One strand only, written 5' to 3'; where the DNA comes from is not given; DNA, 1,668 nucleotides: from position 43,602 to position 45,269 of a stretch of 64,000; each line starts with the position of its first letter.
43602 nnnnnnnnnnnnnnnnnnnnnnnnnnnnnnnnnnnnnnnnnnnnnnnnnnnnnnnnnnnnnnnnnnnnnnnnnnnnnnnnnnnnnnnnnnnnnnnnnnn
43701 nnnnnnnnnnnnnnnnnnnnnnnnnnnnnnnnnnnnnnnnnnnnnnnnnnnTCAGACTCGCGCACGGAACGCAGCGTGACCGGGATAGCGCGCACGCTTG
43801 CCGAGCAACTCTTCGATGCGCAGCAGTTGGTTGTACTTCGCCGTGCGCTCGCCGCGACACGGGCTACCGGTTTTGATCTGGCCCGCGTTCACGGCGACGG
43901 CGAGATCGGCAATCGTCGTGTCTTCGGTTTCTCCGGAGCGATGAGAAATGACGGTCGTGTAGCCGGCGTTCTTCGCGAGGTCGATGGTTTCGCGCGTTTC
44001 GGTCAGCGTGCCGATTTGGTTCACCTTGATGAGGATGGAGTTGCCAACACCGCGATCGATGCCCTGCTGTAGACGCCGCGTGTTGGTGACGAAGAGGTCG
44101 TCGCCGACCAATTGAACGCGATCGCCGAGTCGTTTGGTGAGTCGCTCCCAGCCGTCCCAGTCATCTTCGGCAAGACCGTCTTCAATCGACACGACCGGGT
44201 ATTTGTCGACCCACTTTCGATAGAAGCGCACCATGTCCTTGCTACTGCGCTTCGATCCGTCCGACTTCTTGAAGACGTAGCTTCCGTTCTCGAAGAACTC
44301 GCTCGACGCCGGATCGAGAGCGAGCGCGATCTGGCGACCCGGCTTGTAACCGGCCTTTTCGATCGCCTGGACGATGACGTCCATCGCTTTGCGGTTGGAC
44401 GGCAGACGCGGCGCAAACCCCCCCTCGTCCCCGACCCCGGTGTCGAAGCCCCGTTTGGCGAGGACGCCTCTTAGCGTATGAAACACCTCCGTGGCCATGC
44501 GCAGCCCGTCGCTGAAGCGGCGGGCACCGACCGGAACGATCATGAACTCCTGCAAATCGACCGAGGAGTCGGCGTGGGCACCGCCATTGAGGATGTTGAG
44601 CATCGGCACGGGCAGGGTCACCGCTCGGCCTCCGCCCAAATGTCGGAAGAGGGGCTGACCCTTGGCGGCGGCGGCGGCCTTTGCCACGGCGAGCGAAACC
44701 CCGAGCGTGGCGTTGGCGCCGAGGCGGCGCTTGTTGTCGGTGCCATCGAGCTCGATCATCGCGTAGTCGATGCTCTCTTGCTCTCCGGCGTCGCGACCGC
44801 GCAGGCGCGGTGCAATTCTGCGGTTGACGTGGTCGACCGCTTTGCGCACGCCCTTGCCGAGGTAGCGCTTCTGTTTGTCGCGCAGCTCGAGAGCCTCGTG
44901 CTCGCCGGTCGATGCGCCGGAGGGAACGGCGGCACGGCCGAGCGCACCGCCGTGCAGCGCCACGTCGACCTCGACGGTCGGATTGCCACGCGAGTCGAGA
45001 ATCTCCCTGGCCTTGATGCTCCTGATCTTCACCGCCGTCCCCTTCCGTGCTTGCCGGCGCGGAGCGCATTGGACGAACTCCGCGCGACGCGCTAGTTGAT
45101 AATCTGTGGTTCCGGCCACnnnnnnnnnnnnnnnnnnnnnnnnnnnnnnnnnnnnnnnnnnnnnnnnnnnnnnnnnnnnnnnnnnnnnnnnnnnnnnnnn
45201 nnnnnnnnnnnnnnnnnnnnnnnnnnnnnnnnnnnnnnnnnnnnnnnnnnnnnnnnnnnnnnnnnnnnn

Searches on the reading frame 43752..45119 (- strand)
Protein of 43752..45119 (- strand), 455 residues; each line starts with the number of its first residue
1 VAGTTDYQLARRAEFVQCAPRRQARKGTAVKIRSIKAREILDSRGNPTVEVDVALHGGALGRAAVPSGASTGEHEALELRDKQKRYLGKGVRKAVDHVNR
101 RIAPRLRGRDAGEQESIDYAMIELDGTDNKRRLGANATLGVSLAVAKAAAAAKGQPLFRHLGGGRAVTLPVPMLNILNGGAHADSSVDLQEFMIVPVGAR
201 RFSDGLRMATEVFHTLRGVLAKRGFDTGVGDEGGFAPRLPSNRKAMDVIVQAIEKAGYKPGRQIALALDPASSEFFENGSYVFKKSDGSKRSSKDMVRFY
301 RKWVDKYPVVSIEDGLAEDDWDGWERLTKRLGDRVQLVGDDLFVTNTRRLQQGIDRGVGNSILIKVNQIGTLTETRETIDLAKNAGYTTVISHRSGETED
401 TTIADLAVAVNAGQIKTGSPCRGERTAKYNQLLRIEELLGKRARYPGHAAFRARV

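Call 18: search_protein_families(library=pfam, proteins=[window:43752-45119:-], max_evalue=0.001)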
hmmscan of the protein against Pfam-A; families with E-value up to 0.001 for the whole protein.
window:43752-45119:- (455 aa): 3 families
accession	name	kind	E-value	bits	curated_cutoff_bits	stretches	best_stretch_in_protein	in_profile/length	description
PF00113.28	Enolase_C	-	1.2e-124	415.9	21.5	1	167-452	2-294/296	Enolase, C-terminal TIM barrel domain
PF03952.21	Enolase_N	-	1.5e-58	197.1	35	1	32-161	1-131/131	Enolase, N-terminal domain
PF13378.12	MR_MLE_C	-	1e-05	25.8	29.4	1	293-413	57-172/219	Enolase C-terminal domain-like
